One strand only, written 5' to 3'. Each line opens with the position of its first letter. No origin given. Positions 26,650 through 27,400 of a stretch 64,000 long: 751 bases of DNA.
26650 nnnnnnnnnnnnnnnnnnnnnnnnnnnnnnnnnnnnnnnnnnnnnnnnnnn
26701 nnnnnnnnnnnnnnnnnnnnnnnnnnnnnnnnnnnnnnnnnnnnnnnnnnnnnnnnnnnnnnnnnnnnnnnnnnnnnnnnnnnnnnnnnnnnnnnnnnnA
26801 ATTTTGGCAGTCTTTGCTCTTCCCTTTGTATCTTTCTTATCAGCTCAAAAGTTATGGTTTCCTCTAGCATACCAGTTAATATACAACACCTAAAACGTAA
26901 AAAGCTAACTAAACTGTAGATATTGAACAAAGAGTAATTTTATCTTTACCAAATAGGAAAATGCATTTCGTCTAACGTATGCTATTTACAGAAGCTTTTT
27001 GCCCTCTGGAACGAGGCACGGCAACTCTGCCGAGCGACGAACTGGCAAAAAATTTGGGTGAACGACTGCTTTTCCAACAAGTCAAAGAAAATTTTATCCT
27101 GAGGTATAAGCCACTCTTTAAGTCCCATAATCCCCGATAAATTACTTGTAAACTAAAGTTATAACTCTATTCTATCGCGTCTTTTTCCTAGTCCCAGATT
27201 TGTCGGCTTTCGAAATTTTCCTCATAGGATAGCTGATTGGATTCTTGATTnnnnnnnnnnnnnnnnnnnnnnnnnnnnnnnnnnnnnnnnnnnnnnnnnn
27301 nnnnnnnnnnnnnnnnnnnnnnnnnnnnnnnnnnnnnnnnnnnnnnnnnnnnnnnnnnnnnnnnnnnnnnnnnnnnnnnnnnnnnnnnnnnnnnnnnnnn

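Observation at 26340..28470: Single-polypeptide PriS-PriL primase followed by a candidate GINS gene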

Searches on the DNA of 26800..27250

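Call 65: search_rna_families(source=window, start=26800, end=27250, threshold=evalue, max_evalue=1)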
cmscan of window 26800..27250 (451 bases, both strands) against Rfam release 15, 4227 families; matches with E-value up to 1: 0.
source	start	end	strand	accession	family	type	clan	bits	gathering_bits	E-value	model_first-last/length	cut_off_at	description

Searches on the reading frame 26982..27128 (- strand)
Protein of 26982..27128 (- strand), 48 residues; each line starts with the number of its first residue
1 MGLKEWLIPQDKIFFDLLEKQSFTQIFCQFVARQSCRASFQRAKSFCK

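Call 31: search_protein_families(library=pfam, proteins=[window:26982-27128:-], max_evalue=0.01)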
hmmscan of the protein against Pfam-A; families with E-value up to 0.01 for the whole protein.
window:26982-27128:- (48 aa): 0 families

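Call 47: search_protein_families(library=pfam, proteins=[window:26985-27128:-], max_evalue=10)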
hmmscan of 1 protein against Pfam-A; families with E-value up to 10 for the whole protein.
seq(48 aa): 0 families
